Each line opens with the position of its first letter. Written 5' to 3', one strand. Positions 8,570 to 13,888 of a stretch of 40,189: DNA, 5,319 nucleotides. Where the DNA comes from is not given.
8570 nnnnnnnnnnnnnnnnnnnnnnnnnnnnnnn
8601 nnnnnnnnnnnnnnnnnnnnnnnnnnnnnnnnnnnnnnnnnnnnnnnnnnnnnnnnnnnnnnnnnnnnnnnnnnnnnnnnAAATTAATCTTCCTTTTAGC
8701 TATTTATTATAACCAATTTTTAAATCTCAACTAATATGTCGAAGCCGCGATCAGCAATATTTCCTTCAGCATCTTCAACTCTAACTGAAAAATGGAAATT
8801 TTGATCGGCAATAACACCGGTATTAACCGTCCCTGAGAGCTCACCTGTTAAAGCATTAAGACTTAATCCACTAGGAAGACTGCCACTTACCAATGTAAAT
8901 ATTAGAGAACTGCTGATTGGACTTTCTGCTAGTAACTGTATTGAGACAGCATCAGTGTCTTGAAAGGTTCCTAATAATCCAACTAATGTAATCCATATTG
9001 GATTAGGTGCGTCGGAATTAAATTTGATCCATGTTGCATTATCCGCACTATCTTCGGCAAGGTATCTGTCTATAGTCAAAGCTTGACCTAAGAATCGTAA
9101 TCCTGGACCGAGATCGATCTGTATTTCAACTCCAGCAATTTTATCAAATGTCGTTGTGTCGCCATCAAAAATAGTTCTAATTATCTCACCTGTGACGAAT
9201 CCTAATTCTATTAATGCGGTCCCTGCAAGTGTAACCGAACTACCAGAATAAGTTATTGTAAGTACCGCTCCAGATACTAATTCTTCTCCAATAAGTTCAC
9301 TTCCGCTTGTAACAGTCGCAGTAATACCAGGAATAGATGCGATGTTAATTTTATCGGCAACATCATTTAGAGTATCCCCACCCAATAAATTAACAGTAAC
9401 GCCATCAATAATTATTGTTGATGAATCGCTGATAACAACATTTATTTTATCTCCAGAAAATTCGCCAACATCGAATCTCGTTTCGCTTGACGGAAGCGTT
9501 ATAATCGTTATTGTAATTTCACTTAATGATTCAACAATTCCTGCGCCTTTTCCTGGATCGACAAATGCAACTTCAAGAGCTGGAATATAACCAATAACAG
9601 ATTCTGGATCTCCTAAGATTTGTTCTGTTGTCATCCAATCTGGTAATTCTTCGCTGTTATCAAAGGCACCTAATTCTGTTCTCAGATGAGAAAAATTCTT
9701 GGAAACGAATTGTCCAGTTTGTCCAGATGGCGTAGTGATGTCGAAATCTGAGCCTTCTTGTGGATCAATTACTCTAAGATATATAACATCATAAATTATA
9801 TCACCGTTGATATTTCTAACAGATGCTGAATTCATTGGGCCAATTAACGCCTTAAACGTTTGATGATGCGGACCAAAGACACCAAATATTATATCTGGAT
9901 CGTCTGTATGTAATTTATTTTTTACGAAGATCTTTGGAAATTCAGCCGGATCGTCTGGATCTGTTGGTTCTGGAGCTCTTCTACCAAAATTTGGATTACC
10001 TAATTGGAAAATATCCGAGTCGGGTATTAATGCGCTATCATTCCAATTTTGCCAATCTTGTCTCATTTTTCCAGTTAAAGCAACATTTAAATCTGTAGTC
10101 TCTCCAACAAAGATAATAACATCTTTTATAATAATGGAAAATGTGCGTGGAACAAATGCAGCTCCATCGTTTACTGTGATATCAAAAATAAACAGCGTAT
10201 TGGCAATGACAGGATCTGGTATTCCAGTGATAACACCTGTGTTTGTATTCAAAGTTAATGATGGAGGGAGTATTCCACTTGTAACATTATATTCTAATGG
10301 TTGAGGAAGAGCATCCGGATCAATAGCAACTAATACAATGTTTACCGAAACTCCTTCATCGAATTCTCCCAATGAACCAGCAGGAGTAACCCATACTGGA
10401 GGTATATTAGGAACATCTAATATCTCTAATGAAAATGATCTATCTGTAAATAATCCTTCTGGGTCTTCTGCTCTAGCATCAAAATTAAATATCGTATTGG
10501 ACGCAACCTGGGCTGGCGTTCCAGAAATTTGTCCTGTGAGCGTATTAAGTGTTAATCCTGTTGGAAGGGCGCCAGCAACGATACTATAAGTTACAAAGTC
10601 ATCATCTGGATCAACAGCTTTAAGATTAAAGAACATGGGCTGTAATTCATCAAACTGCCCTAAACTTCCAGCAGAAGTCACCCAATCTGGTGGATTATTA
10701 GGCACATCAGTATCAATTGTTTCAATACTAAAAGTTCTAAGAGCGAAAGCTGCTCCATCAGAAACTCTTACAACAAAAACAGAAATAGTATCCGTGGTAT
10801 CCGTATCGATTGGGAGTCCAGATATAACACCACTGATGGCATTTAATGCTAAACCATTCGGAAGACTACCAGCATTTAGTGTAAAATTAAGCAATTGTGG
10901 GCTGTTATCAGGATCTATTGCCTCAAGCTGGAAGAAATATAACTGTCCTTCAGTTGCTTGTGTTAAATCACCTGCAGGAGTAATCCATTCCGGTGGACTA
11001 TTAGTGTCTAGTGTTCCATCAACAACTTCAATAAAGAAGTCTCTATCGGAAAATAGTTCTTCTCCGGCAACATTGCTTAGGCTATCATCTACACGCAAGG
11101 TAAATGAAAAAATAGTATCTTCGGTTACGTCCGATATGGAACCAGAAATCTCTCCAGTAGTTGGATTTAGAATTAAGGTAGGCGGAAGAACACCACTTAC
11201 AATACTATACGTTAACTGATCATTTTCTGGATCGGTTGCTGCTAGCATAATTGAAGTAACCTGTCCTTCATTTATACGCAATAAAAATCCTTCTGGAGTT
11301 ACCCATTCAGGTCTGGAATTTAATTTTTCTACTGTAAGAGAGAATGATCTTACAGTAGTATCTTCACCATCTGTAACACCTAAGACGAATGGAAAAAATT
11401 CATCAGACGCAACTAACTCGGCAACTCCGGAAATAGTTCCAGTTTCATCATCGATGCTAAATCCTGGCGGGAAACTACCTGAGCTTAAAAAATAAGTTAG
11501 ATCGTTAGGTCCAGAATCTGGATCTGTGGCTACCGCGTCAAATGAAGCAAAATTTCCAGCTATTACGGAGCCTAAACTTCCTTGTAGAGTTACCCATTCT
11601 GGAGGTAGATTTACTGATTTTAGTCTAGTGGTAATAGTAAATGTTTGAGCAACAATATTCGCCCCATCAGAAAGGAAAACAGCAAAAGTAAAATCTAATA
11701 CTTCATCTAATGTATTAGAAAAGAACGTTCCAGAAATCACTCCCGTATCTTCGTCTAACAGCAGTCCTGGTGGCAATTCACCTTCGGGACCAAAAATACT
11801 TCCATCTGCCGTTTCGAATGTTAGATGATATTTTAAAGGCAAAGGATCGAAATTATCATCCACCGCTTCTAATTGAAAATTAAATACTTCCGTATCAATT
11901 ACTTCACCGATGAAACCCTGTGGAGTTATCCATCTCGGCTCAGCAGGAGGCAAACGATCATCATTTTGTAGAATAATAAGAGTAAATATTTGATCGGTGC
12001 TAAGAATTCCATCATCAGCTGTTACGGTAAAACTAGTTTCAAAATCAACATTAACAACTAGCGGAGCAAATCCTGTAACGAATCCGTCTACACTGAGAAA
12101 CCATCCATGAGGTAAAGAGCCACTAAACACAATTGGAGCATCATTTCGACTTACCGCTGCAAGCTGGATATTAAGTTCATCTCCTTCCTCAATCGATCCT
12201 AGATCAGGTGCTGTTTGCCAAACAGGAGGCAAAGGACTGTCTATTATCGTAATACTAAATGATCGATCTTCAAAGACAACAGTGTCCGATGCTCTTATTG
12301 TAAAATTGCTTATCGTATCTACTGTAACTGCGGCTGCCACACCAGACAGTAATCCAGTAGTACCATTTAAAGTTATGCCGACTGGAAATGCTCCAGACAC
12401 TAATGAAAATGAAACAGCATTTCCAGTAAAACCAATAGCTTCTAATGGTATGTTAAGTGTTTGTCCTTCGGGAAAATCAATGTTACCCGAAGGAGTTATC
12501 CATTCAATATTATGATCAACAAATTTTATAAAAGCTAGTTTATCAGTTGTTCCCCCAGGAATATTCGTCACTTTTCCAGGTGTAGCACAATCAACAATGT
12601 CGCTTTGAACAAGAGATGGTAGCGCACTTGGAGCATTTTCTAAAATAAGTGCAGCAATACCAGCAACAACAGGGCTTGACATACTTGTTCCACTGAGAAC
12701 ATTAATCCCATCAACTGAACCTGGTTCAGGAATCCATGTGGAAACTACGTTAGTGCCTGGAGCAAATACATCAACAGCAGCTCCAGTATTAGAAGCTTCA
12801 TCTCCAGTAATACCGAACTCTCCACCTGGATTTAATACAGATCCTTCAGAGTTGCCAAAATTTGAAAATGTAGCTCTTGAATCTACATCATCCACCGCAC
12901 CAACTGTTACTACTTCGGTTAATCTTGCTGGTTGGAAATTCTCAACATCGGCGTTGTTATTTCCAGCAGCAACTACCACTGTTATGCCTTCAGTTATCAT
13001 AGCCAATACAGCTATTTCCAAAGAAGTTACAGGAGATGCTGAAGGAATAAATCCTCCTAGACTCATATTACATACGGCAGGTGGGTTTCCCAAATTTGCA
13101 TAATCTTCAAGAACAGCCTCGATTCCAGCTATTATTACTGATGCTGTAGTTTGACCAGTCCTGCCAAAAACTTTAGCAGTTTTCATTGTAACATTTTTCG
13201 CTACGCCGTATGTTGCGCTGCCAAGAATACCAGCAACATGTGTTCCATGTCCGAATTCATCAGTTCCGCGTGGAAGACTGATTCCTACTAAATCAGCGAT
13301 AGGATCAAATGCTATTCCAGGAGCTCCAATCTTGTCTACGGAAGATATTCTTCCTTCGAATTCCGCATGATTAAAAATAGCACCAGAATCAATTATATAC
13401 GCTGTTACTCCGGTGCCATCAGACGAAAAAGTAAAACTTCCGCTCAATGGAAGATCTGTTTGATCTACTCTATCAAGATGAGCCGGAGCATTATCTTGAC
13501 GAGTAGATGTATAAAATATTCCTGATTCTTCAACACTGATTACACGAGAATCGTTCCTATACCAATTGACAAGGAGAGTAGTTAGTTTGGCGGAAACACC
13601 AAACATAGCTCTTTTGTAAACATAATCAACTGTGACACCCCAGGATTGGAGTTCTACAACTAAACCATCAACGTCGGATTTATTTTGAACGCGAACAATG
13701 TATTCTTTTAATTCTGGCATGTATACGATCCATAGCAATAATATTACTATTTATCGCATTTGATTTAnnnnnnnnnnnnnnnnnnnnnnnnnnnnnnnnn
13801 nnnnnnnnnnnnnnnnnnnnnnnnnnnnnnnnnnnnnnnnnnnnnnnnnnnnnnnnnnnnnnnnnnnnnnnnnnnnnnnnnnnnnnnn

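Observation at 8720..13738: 1670-aa protein joining a complete subtilisin pro-enzyme to at least 8 Ig-like (He_PIG-type) repeats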

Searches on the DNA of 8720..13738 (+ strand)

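Call 7: search_dna_similar(query=window:8720-13738:+, collection=phages, mode=near, max_rows=20)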
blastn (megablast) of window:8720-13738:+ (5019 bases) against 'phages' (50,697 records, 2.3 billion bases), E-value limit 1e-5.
No match.

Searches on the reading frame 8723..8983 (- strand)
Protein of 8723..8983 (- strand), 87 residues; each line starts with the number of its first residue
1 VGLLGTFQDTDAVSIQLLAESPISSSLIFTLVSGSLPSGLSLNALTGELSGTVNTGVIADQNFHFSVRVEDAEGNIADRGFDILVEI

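Call 37: search_protein_families(library=pfam, proteins=[window:8723-8983:-], max_evalue=5)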
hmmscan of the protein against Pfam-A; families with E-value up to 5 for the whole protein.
window:8723-8983:- (87 aa): 1 family
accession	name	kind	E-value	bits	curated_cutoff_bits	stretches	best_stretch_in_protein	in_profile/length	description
PF05345.18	He_PIG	-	9.4e-11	42.4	24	1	6-85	12-95/96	Putative Ig domain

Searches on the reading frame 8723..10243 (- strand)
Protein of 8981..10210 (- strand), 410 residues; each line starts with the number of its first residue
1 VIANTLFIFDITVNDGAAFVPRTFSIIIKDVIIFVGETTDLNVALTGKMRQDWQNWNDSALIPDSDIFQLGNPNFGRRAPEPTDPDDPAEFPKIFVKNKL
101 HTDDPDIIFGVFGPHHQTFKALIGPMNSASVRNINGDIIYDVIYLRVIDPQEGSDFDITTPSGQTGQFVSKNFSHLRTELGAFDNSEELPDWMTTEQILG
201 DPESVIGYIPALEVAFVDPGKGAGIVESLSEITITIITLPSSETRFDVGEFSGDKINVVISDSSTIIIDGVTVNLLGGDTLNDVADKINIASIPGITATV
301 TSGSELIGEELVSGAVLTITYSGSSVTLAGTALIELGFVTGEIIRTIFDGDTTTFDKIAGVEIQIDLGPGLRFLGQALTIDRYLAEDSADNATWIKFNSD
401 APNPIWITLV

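Call 37: search_protein_families(library=pfam, proteins=[window:8981-10210:-], max_evalue=5)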
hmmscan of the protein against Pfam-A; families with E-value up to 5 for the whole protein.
window:8981-10210:- (410 aa): 1 family
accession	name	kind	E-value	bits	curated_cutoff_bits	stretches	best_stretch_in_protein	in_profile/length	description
PF07196.18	Flagellin_IN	-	1e-05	26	22.7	1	262-306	6-49/55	Flagellin hook IN motif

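Call 47: predict_structure(alignment_id=A1)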
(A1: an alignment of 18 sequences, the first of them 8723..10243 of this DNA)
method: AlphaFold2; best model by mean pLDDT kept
length: 507 residues; sequences in the alignment: 18
mean_pLDDT: 79.6   pTM: 0.52
mean pLDDT of the five models: 79.6, 77.5, 74.4, 74.2, 71.1
residues with pLDDT >= 90: 152; 70-90: 261; 50-70: 56; < 50: 38
segments of 3 or more residues with pLDDT < 50: 166-178, 252-258, 358-369
pLDDT, mean of each block of 10 residues (from residue 1): 62 74 76 79 65 86 78 89 75 61 86 76 64 91 91 92 56 42 76 80 91 91 92 91 75 48 88 93 94 95 91 85 90 84 88 64 44 73 84 85 74 73 87 93 83 83 94 88 82 73 88
secondary structure, 60 per line:
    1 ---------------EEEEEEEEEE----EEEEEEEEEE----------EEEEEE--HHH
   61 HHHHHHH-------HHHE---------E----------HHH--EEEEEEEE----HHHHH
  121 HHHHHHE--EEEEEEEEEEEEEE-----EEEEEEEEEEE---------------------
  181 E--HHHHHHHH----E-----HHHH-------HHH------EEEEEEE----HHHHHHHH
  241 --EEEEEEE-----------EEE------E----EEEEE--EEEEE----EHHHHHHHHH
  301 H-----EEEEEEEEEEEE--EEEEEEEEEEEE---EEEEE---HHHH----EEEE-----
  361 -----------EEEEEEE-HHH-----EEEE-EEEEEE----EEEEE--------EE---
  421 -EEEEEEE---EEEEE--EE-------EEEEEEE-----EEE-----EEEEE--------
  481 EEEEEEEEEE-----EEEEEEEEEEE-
elements in order: E16-25 E30-39 E50-55 H58-67 E104-111 H116-126 E130-143 E149-159 H184-191 H202-205 E222-228 H233-240 E243-249 E261-263 E275-279 E282-286 H292-301 E307-318 E321-332 E336-340 H344-347 E352-355 E372-378 E388-391 E393-398 E403-407 E422-428 E432-436 E448-454 E460-462 E468-472 E481-490 E496-506
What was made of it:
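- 9476..10117 (-): Central domain A (aa 1202-1415). This is an unannotated conserved domain with the signature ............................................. Its predicted fold resembles 2H phosphoesterases, but it lacks the paired HxT/S motifs. AF2 model, pLDDT 79.6 (call 47).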

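Call 60: fold_search(model_id=the predicted structure, library=viral)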
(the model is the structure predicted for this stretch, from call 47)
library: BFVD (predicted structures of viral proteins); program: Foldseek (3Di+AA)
matches with E <= 10: 625; with E <= 0.001: 61
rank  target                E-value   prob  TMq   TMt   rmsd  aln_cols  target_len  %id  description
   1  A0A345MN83            1.2e-10  1.00  0.30  0.22  34.4       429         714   17  (no name in the UniProt tables at hand)
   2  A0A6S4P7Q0            1.5e-10  1.00  0.18  0.16  30.4       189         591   21  Tail fiber protein [uncultured phage_MedDCM-OCT-S28-C10]
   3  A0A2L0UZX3            2.1e-10  1.00  0.18  0.07  39.4       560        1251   13  Extracellular serine proteinase [Agrobacterium phage Atu_ph07]
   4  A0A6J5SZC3            5.4e-09  1.00  0.30  0.23  16.2       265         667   22  Ig [uncultured Caudovirales phage]
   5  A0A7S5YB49            8.7e-09  1.00  0.18  0.12  34.0       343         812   14  (no name in the UniProt tables at hand)
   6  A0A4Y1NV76            9.1e-09  1.00  0.18  0.19  35.7       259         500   18  (no name in the UniProt tables at hand)
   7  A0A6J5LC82            1.4e-08  1.00  0.19  0.09  37.6       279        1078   17  Ig [uncultured Caudovirales phage]
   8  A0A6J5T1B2            3.7e-08  1.00  0.31  0.18  29.9       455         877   14  Uncharacterized protein [uncultured Caudovirales phage]
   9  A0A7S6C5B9            5.6e-08  1.00  0.18  0.18  38.2       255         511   15  Uncharacterized protein [Pelagibacter phage Eyrgjafa EXVC018P]
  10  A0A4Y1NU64            9.5e-08  1.00  0.18  0.17  29.3       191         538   22  Glycine-rich domain-containing protein [Pelagibacter phage HTVC025P]
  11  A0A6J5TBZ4            1.2e-07  1.00  0.16  0.20  40.5       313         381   13  Uncharacterized protein [uncultured Caudovirales phage]
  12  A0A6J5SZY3            4.2e-07  1.00  0.16  0.07  49.3       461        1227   11  Ig [uncultured Caudovirales phage]
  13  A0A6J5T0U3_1          4.5e-07  1.00  0.17  0.10  52.6       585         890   11  Ig [uncultured Caudovirales phage]
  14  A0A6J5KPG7            5.3e-07  1.00  0.16  0.10  34.2       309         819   16  Ig [uncultured Caudovirales phage]
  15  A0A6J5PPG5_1          9.0e-07  1.00  0.17  0.11  40.3       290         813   16  Concanavalin A-like lectin/glucanases superfamily [uncultured Caudovirales phage]
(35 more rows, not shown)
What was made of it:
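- Tried and rejected: Foldseek against BFVD was dominated by generic Ig hits (call 60).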
